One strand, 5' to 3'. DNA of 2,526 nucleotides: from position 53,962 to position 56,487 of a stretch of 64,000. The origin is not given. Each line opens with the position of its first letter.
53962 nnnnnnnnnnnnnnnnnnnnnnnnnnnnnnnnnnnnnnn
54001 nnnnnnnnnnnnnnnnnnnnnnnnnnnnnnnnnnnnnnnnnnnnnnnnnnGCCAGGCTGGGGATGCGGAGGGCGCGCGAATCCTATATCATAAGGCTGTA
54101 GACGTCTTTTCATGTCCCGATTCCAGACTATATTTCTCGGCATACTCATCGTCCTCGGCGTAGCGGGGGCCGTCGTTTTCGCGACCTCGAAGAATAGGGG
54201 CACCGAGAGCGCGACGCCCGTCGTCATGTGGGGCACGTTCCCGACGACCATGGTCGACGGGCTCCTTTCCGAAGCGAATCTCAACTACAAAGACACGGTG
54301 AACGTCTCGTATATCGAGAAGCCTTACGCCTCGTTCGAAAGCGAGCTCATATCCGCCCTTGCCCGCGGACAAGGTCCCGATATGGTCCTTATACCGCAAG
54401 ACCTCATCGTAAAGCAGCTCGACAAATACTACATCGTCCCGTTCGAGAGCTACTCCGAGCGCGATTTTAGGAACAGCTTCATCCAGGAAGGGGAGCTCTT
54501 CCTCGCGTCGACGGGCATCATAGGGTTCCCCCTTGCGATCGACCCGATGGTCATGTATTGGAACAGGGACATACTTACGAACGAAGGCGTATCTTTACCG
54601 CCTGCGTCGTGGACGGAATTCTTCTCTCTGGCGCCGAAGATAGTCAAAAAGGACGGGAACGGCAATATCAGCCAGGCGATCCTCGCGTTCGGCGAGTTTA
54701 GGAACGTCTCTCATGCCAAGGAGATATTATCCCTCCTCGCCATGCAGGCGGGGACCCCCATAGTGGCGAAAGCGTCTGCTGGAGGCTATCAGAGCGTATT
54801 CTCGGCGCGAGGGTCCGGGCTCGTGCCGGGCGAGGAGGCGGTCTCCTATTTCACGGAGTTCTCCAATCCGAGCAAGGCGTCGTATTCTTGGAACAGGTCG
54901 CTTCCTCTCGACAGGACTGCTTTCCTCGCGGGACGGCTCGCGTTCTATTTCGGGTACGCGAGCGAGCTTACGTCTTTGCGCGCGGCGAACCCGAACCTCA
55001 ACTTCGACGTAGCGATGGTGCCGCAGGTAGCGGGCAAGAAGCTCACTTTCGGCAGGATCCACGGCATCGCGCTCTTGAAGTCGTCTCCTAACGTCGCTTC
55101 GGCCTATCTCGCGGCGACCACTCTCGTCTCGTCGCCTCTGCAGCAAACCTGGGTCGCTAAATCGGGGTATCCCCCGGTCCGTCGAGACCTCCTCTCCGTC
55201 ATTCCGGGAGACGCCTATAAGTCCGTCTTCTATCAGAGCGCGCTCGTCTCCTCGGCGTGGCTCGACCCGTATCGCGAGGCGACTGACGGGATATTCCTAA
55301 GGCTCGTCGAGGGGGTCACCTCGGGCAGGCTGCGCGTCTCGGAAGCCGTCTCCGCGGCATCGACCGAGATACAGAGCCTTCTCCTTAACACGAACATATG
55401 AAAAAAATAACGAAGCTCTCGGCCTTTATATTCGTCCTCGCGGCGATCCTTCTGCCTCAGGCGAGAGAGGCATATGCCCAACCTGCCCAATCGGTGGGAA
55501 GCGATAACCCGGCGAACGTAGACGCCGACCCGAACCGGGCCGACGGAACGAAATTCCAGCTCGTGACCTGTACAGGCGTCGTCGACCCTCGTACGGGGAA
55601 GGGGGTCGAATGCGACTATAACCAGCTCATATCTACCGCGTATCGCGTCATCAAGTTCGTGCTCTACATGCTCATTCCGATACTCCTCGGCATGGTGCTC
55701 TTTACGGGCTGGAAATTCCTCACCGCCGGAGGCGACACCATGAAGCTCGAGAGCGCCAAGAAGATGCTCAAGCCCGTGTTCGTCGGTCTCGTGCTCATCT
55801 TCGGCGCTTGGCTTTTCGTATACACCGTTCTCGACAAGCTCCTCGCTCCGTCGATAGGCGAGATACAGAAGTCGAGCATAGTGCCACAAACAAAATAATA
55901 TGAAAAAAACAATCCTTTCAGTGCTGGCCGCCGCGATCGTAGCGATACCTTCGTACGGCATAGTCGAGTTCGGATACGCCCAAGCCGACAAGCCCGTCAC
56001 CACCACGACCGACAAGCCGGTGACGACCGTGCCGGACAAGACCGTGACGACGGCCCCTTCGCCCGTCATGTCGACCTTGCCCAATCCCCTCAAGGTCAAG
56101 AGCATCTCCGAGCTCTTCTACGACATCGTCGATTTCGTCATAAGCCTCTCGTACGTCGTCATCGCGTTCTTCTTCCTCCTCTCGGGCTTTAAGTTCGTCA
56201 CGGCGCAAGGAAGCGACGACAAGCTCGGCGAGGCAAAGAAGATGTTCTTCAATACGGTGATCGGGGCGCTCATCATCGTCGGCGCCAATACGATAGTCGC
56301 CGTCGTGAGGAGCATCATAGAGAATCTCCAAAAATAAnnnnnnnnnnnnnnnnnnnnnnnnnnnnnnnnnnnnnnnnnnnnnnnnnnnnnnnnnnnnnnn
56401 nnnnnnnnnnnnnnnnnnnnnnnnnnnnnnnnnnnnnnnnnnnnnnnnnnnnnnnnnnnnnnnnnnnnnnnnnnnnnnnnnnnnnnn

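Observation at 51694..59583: Cluster of six paralogous TrbC/VirB2-like mini-pilins with SBP, SPFH and coiled-coil membrane proteins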

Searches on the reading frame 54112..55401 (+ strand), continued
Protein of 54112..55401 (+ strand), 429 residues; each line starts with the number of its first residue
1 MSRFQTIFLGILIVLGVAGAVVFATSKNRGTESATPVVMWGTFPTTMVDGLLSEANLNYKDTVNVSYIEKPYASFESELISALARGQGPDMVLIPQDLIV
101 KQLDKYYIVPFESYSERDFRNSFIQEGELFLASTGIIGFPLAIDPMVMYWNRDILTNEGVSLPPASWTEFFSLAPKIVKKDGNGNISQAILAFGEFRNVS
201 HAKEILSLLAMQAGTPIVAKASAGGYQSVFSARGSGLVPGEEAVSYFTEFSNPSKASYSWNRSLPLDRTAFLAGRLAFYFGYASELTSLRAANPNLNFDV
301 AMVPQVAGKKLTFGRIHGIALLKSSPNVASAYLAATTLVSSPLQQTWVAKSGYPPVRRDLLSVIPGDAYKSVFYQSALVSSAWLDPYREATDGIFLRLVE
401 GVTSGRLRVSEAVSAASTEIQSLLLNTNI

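Call 55: find_homologous_proteins(query=window:54112-55401:+, max_evalue=1e-20)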
Query window:54112-55401:+ (429 aa): 1438 proteins with E <= 1e-20 among 8000 candidates; the best 120 are listed.
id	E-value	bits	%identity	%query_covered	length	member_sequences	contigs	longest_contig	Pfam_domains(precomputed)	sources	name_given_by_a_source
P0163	1.0e-277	939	100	100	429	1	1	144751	PF13416.12,PF01547.31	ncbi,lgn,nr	ncbi:MAG: extracellular solute-binding protein [Candidatus Taylorbacteria bacterium]|nr:extracellula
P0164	4.3e-222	755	78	100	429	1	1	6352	PF13416.12,PF01547.31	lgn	-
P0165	3.3e-189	647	67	99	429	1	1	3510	PF13416.12,PF01547.31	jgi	jgi:ABC-type glycerol-3-phosphate transport system substrate-binding protein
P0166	4.9e-188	643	66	99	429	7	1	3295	PF13416.12,PF01547.31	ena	-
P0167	1.4e-185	635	64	99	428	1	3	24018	PF13416.12,PF01547.31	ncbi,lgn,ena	ncbi:MAG: extracellular solute-binding protein [Patescibacteria group bacterium]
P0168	1.2e-184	632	64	99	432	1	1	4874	PF13416.12,PF01547.31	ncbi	-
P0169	1.2e-182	625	63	99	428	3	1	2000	PF13416.12,PF01547.31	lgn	-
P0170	9.3e-182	623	65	99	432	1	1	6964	PF13416.12,PF01547.31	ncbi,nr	ncbi:extracellular solute-binding protein [Candidatus Parcubacteria bacterium]|nr:extracellular solu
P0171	1.6e-181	622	63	99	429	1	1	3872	PF13416.12,PF01547.31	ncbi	-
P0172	2.5e-181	621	64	99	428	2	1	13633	PF13416.12,PF01547.31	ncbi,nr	ncbi:MAG: extracellular solute-binding protein [bacterium]|nr:extracellular solute-binding protein [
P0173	3.4e-181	621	63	99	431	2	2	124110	PF13416.12,PF01547.31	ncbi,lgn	-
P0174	4.1e-181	620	64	99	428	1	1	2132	PF13416.12,PF01547.31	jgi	jgi:multiple sugar transport system substrate-binding protein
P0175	7.8e-181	619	64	99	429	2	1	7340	PF13416.12,PF01547.31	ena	-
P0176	9.8e-181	619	66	99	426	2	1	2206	PF13416.12,PF01547.31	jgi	jgi:ABC-type glycerol-3-phosphate transport system substrate-binding protein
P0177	1.8e-180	618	63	99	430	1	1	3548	PF13416.12,PF01547.31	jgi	-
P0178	2.1e-180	618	64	99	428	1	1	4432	PF13416.12,PF01547.31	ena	-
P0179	1.5e-179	615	63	99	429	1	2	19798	PF13416.12,PF01547.31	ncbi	-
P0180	2.8e-179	614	62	100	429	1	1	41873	PF13416.12,PF01547.31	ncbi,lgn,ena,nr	ncbi:MAG TPA: extracellular solute-binding protein [Candidatus Paceibacterota bacterium]|nr:extracel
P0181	5.1e-179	614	62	99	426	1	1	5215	PF13416.12,PF01547.31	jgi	jgi:multiple sugar transport system substrate-binding protein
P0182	8.7e-179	613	62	100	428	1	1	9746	PF13416.12,PF01547.31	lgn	-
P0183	9.5e-179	613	64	99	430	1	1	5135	PF13416.12,PF01547.31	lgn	-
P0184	1.1e-178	612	64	99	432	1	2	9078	PF13416.12,PF01547.31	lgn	-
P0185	1.3e-178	612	63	99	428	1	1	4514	PF13416.12,PF01547.31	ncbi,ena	ncbi:MAG TPA: ABC transporter substrate-binding protein [Candidatus Paceibacterota bacterium]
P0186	3.5e-178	611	63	99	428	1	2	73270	PF13416.12,PF01547.31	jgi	-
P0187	1.5e-177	609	63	100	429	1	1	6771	PF13416.12,PF01547.31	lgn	-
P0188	1.7e-177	608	63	99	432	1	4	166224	PF13416.12,PF01547.31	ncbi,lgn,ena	-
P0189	1.9e-177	608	64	99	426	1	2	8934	PF13416.12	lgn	-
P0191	1.9e-176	605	62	99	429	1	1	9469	PF13416.12,PF01547.31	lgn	-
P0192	4.0e-176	604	63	100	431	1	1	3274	PF13416.12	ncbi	-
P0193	4.6e-176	604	63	100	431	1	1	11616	PF13416.12,PF01547.31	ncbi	-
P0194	7.0e-176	603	61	99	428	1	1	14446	PF13416.12,PF01547.31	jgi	jgi:ABC-type glycerol-3-phosphate transport system substrate-binding protein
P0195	3.1e-175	601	62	99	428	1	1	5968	PF13416.12,PF01547.31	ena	-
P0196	1.9e-174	598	63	99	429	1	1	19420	PF13416.12,PF01547.31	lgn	-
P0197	1.1e-173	596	61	100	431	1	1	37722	PF13416.12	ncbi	-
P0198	5.8e-173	594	61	99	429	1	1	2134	PF13416.12,PF01547.31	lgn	-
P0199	6.0e-173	594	60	99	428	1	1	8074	PF13416.12,PF01547.31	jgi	jgi:ABC-type glycerol-3-phosphate transport system substrate-binding protein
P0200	8.0e-173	593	60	100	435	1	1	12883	PF13416.12,PF01547.31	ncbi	-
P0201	1.0e-172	593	60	99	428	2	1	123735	PF13416.12,PF01547.31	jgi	-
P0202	1.1e-172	593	61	99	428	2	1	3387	PF13416.12,PF01547.31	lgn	-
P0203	1.6e-172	592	60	99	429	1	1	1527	PF13416.12,PF01547.31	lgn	-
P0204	6.1e-172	590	62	99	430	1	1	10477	PF13416.12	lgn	-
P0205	9.5e-172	590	63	99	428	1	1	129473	PF13416.12,PF01547.31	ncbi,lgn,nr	ncbi:MAG TPA: extracellular solute-binding protein [Candidatus Paceibacterota bacterium]|nr:extracel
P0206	1.1e-171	589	60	99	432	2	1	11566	PF13416.12,PF01547.31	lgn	-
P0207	1.2e-171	589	60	99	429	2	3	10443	PF13416.12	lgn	-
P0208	1.5e-171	589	59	99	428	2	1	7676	PF13416.12,PF01547.31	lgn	-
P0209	2.7e-170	585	60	100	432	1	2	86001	PF13416.12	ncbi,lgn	ncbi:MAG TPA: extracellular solute-binding protein [Candidatus Paceibacterota bacterium]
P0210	2.8e-170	585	60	99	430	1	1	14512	PF13416.12,PF01547.31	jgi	jgi:ABC-type glycerol-3-phosphate transport system substrate-binding protein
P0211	3.1e-170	585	60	99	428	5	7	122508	PF13416.12,PF01547.31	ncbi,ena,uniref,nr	ncbi:MAG: hypothetical protein COV01_02725 [Candidatus Taylorbacteria bacterium CG10_big_fil_rev_8_2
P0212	3.8e-170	584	60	99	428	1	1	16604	PF13416.12,PF01547.31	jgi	jgi:ABC-type glycerol-3-phosphate transport system substrate-binding protein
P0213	4.8e-170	584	61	99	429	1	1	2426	PF13416.12,PF01547.31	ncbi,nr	ncbi:MAG TPA: extracellular solute-binding protein [Candidatus Paceibacterota bacterium]|nr:extracel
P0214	1.5e-169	582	59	100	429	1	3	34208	PF13416.12,PF01547.31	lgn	-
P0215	2.0e-169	582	62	97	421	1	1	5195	PF13416.12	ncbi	-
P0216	2.1e-168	579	60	99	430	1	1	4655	PF13416.12,PF01547.31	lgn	-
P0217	3.1e-168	578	60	100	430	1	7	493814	PF13416.12,PF01547.31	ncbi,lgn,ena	-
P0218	5.1e-168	577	58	99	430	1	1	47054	PF13416.12,PF01547.31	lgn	-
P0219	8.2e-168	577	59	99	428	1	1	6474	PF13416.12,PF01547.31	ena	-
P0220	1.0e-167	576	59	99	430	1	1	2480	PF13416.12,PF01547.31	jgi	jgi:ABC-type glycerol-3-phosphate transport system substrate-binding protein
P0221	3.6e-167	574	61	100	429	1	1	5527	PF13416.12,PF01547.31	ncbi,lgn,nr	ncbi:MAG TPA: extracellular solute-binding protein [Candidatus Paceibacterota bacterium]|nr:extracel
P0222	2.4e-166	572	61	98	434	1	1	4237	PF13416.12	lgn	-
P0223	3.4e-166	571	59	99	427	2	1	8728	PF13416.12,PF01547.31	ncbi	-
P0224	9.0e-166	570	58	99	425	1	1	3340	PF13416.12,PF01547.31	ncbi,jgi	ncbi:MAG: extracellular solute-binding protein [Candidatus Paceibacterota bacterium]|jgi:ABC-type gl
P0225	9.1e-166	570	60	99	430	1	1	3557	PF13416.12,PF01547.31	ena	-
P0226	3.2e-165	568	61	95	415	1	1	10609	PF13416.12,PF01547.31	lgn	-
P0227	1.4e-164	566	57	99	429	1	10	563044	PF13416.12,PF01547.31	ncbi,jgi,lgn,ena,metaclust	metaclust:\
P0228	3.8e-164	565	60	99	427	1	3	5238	PF13416.12,PF01547.31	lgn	-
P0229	4.4e-164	564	60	99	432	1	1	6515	PF13416.12,PF01547.31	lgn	-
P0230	6.1e-164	564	59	99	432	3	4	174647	PF13416.12,PF01547.31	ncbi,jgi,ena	ncbi:MAG TPA: extracellular solute-binding protein [Candidatus Paceibacterota bacterium]|jgi:ABC-typ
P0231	8.9e-164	563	60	100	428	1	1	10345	PF13416.12,PF01547.31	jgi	jgi:multiple sugar transport system substrate-binding protein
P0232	8.9e-164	563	59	100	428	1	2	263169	PF13416.12,PF01547.31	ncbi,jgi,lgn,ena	ncbi:MAG: extracellular solute-binding protein [Candidatus Paceibacterota bacterium]|jgi:ABC-type gl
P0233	1.6e-162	559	59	100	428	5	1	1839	PF13416.12,PF01547.31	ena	-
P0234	2.7e-162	558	57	100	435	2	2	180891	PF13416.12,PF01547.31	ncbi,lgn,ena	-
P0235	3.6e-162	558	59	99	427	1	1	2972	PF13416.12,PF01547.31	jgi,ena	-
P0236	3.6e-162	558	59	99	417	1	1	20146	PF13416.12,PF01547.31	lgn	-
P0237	2.4e-161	555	58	99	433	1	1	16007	PF13416.12,PF01547.31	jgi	jgi:multiple sugar transport system substrate-binding protein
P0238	5.3e-161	554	58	99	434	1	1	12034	PF13416.12,PF01547.31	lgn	-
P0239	1.3e-160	553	58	99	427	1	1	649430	PF13416.12,PF01547.31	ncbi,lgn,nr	ncbi:MAG: extracellular solute-binding protein [bacterium]|nr:extracellular solute-binding protein [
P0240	1.6e-160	553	58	99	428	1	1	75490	PF13416.12,PF01547.31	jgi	jgi:ABC-type glycerol-3-phosphate transport system substrate-binding protein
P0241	6.7e-160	551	58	99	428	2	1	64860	PF13416.12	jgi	jgi:ABC-type glycerol-3-phosphate transport system substrate-binding protein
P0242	1.2e-159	550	58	97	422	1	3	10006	PF13416.12,PF01547.31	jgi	jgi:ABC-type glycerol-3-phosphate transport system substrate-binding protein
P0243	5.0e-155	534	57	99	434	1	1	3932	PF13416.12,PF01547.31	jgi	jgi:multiple sugar transport system substrate-binding protein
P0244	1.1e-151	523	55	100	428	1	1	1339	PF13416.12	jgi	jgi:multiple sugar transport system substrate-binding protein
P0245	2.3e-151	522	65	84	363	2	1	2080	PF13416.12,PF01547.31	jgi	-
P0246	4.3e-148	512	66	82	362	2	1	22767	PF13416.12,PF01547.31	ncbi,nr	ncbi:MAG: extracellular solute-binding protein, partial [Patescibacteria group bacterium]|nr:extrace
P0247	3.1e-142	492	61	82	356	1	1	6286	PF13416.12,PF01547.31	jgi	jgi:multiple sugar transport system substrate-binding protein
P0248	7.8e-139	481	51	99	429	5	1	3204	PF13416.12,PF01547.31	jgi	jgi:ABC-type glycerol-3-phosphate transport system substrate-binding protein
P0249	2.8e-138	479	61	78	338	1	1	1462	PF13416.12,PF01547.31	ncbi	-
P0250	8.7e-137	474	61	79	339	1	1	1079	PF13416.12,PF01547.31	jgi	jgi:ABC-type glycerol-3-phosphate transport system substrate-binding protein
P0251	1.7e-136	473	51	99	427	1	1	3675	PF13416.12,PF01547.31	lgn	-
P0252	3.2e-135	469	51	99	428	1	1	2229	PF13416.12,PF01547.31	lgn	-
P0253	3.8e-133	462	61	78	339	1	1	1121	PF13416.12,PF01547.31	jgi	jgi:multiple sugar transport system substrate-binding protein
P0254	2.4e-128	447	50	99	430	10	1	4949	PF13416.12,PF01547.31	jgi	-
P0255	1.1e-126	441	50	99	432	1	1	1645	PF13416.12,PF01547.31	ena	-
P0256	1.7e-126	441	51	99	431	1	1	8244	PF13416.12,PF01547.31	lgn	-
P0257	6.0e-125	435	48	99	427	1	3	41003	PF13416.12,PF01547.31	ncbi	-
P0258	6.3e-125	435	50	99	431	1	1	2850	PF13416.12,PF01547.31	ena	-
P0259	1.0e-124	435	48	99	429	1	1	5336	PF13416.12,PF01547.31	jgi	jgi:ABC-type glycerol-3-phosphate transport system substrate-binding protein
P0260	6.1e-124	432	48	99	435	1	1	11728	PF13416.12,PF01547.31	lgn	-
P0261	2.7e-123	430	48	99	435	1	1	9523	PF13416.12,PF01547.31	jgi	-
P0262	7.5e-122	425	49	99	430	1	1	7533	PF13416.12,PF01547.31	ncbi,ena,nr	ncbi:MAG: protein of unknown function with transrane region [Parcubacteria group bacterium]|nr:prote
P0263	1.1e-121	425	47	99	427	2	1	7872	PF13416.12,PF01547.31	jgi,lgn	jgi:multiple sugar transport system substrate-binding protein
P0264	1.3e-121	425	46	99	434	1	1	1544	PF13416.12,PF01547.31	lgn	-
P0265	2.1e-121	424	47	99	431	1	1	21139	PF13416.12,PF01547.31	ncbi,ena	-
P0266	2.4e-121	424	47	99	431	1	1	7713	PF13416.12,PF01547.31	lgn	-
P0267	1.1e-120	421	48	99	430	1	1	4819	PF13416.12,PF01547.31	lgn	-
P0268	1.1e-120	421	47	99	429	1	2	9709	PF13416.12,PF01547.31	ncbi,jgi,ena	-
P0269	1.2e-120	421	48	98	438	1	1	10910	PF13416.12,PF01547.31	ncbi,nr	ncbi:MAG: hypothetical protein BMS9Abin13_524 [Patescibacteria group bacterium]|nr:MAG: hypothetical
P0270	1.7e-120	421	49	98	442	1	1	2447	PF13416.12,PF01547.31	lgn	-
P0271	2.1e-120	421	52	93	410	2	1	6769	PF13416.12,PF01547.31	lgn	-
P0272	2.3e-120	420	46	99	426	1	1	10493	PF13416.12,PF01547.31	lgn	-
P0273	2.8e-120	420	48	99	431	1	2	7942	PF13416.12,PF01547.31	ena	-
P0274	4.4e-120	419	48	99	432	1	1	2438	PF13416.12,PF01547.31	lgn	-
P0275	4.7e-120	419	49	98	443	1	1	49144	PF13416.12,PF01547.31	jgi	jgi:ABC-type glycerol-3-phosphate transport system substrate-binding protein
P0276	1.2e-119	418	44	98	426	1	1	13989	PF13416.12,PF01547.31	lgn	-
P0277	1.6e-119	418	48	99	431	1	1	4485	PF13416.12,PF01547.31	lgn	-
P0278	2.0e-119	417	47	99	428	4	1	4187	PF13416.12,PF01547.31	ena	-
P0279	2.3e-119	417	45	99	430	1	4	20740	PF13416.12,PF01547.31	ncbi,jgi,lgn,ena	jgi:ABC-type glycerol-3-phosphate transport system substrate-binding protein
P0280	2.6e-119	417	48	99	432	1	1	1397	PF13416.12,PF01547.31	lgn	-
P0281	3.1e-119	417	49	98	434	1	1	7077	PF13416.12,PF01547.31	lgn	-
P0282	3.4e-119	417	45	99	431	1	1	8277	PF13416.12,PF01547.31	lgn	-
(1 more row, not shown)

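Call 75: predict_structure(alignment_id=A5)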
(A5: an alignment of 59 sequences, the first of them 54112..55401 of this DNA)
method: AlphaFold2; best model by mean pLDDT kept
length: 429 residues; sequences in the alignment: 59
mean_pLDDT: 91.8   pTM: 0.86
mean pLDDT of the five models: 91.8, 91.8, 91.8, 91.6, 90.5
residues with pLDDT >= 90: 342; 70-90: 71; 50-70: 11; < 50: 5
segments of 3 or more residues with pLDDT < 50: 27-31
pLDDT, mean of each block of 10 residues (from residue 1): 85 85 55 85 95 93 95 93 92 92 94 96 95 95 98 94 93 91 90 92 97 92 85 83 94 89 93 97 97 96 91 97 95 97 95 95 89 96 92 97 94 97 81
secondary structure, 60 per line:
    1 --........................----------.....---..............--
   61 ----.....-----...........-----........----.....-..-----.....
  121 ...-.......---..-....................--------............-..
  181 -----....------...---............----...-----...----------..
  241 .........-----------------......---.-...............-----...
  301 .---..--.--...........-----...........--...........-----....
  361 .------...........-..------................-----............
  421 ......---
elements in order: H3-26 E37-41 H45-58 E65-69 H75-85 E91-95 H116-122 H125-130 E138-151 H152-157 H167-177 E186-189 H202-213 E218-220 E226-228 H239-249 H267-272 E278-282 H283-292 E298-301 E312-322 H328-338 H341-351 H358-361 H368-378 H388-403 H409-426
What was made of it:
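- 54112..55401 (+): Membrane-anchored solute-binding protein with a MalE-like oligosaccharide-binding fold (N-terminal TM helix at residues 3-26, no lipobox Cys). No permease or ATPase gene lies next to it. The AF2 model has pLDDT 91.8 and pTM 0.86 (call 75).
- On ABC-transporter solute-binding protein family 1 (PF01547 / PF13416): AF2 pLDDT 91.8 (call 75).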

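Call 77: fold_search(model_id=the predicted structure, library=pdb)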
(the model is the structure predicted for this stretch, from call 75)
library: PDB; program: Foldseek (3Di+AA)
matches with E <= 10: 1435; with E <= 0.001: 1088
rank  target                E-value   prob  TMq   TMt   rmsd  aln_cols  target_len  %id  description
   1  5ci5_B                2.2e-23  1.00  0.65  0.70   5.4       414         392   18  Crystal Structure of an ABC transporter Solute Binding Protein from Thermotoga Lettingae TMO (Tlet_1705, TARGET EFI-51 (released 2015-07-22)
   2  5ci5_A                3.6e-22  1.00  0.64  0.68   5.4       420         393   18  Crystal Structure of an ABC transporter Solute Binding Protein from Thermotoga Lettingae TMO (Tlet_1705, TARGET EFI-51 (released 2015-07-22)
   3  6dts_B                9.5e-22  1.00  0.65  0.73   5.1       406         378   16  Maltotetraose bound T. maritima MalE2 (released 2018-09-19)
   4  6dts_A                1.1e-21  1.00  0.66  0.73   5.0       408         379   16  Maltotetraose bound T. maritima MalE2 (released 2018-09-19)
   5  2zyo_A                1.4e-21  1.00  0.73  0.80   3.8       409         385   17  Crystal structure of cyclo/maltodextrin-binding protein complexed with maltotetraose (released 2009-03-31)
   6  2fnc_A                1.6e-21  1.00  0.64  0.71   5.2       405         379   16  Thermotoga maritima maltotriose binding protein bound with maltotriose. (released 2007-01-16)
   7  4r9g_A                1.7e-21  1.00  0.64  0.68   5.8       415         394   18  CpMnBP1 with Mannotriose Bound (released 2014-10-29)
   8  2gh9_A                1.7e-21  1.00  0.61  0.67   5.6       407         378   17  Thermus thermophilus maltotriose binding protein bound with maltotriose (released 2007-02-06)
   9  5f7v_A                1.8e-21  1.00  0.65  0.71   5.1       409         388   16  ABC substrate-binding protein Lmo0181 from Listeria monocytogenes in complex with cycloalternan (released 2016-09-07)
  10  5ysf_A                2.2e-21  1.00  0.69  0.75   4.6       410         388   16  Crystal structure of beta-1,2-glucooligosaccharide binding protein in complex with sophoropentaose (released 2018-05-02)
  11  4rjz                  2.5e-21  1.00  0.71  0.79   4.1       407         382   15  Crystal structure of ATU4361 sugar transporter from Agrobacterium fabrum C58, target EFI-510558, an open conformation (released 2014-11-05)
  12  1eu8_A                4.0e-21  1.00  0.64  0.67   5.9       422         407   18  STRUCTURE OF TREHALOSE MALTOSE BINDING PROTEIN FROM THERMOCOCCUS LITORALIS (released 2001-03-14)
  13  5v6y_B                4.4e-21  1.00  0.60  0.49   5.9       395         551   15  Crystal structure of the human CLR:RAMP1 extracellular domain heterodimer with bound high-affinity and altered selecti (released 2018-01-31)
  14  7bvt_A                4.7e-21  1.00  0.74  0.80   4.0       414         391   16  Crystal structure of cyclic alpha-maltosyl-1,6-maltose binding protein from Arthrobacter globiformis (released 2020-12-02)
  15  5yse_A                5.3e-21  1.00  0.68  0.75   4.8       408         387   17  Crystal structure of beta-1,2-glucooligosaccharide binding protein in complex with sophorotetraose (released 2018-05-02)
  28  4r9f_A                2.2e-20  1.00  0.63  0.66   5.8       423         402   18  CpMnBP1 with Mannobiose Bound (released 2014-10-29)
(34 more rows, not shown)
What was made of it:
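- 54112..55401 (+): Foldseek top hits are maltodextrin-, manno- and beta-1,2-gluco-oligosaccharide binding proteins, E about 1e-21 to 2e-23 (call 77).
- On ABC-transporter solute-binding protein family 1 (PF01547 / PF13416): Foldseek E about 1e-21 to 2e-23 against oligosaccharide-binding proteins (call 77).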

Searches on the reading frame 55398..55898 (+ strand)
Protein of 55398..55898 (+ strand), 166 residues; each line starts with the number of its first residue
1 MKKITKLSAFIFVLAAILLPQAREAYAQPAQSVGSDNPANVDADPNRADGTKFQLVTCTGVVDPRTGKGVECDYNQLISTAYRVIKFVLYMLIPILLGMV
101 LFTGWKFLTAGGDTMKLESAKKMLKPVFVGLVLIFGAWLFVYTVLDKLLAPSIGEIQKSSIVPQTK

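Call 3: search_protein_families(library=pfam, proteins=[window:55398-55898:+], max_evalue=1)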
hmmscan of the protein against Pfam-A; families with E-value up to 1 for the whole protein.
window:55398-55898:+ (166 aa): 3 families
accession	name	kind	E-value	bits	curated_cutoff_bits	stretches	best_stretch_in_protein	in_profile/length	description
PF18895.5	T4SS_pilin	-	8.7e-06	26.2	26.6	1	81-143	9-70/71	Type IV secretion system pilin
PF04956.18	TrbC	-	0.075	13.7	27.9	1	83-140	43-94/98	TrbC/VIRB2 pilin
PF07264.17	EI24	-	0.19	12.3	32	1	83-144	11-79/199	Sulfate transporter CysZ/Etoposide-induced protein 2.4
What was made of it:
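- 55398..55898 (+): p1: VirB2-like pilin type 1, with the largest ectodomain and a conserved Cys pair (C58, C72) before helix 1. PF18895 26.2 bits, E=8.7e-6 (call 3).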

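Call 4: search_protein_families(library=ncbifam, proteins=[window:55398-55898:+], max_evalue=1)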
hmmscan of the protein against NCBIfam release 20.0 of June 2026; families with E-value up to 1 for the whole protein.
window:55398-55898:+ (166 aa): 3 families
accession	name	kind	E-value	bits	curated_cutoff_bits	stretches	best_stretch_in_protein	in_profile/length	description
NF045849.1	ICE_MMCAP2_0565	equivalog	9.1e-05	22.1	40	1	77-145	9-77/80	Mbov_0395 family pilin-like conjugal transfer protein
NF033480.1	bifunc_MprF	equivalog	0.027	12.7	600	1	82-146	278-344/841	bifunctional lysylphosphatidylglycerol flippase/synthetase MprF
NF002595.0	PRK02251.2-1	equivalog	0.45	10.8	109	1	114-148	21-55/84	cell division protein CrgA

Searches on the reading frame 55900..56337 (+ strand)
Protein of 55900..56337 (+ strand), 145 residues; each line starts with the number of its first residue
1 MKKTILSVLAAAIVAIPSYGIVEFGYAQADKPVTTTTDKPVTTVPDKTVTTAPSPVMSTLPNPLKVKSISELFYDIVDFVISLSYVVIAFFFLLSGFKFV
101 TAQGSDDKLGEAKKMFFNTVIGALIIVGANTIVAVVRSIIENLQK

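Call 3: search_protein_families(library=pfam, proteins=[window:55900-56337:+], max_evalue=1)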
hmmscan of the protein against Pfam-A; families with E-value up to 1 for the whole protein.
window:55900-56337:+ (145 aa): 4 families
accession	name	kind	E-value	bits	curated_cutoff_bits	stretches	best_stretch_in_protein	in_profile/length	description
PF18895.5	T4SS_pilin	-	7.5e-08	32.8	26.6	1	66-136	2-71/71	Type IV secretion system pilin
PF04956.18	TrbC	-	8.3e-06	26.4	27.9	1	62-134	34-96/98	TrbC/VIRB2 pilin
PF04834.18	Adeno_E3_14_5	-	0.019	15.8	28.7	1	4-61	29-87/100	Early E3 14.5 kDa protein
PF02422.21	Keratin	-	0.057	13.5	25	1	31-64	14-48/80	Keratin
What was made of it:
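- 55900..56337 (+): p2: VirB2-like pilin type 2, the paralogue most like canonical TrbC/VirB2, with a Thr/Pro-rich spacer after the leader. PF18895 32.8 bits and PF04956 TrbC 26.4 bits, E=8.3e-6 (call 3).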

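Call 4: search_protein_families(library=ncbifam, proteins=[window:55900-56337:+], max_evalue=1)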
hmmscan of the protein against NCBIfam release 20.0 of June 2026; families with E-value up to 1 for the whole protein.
window:55900-56337:+ (145 aa): 0 families
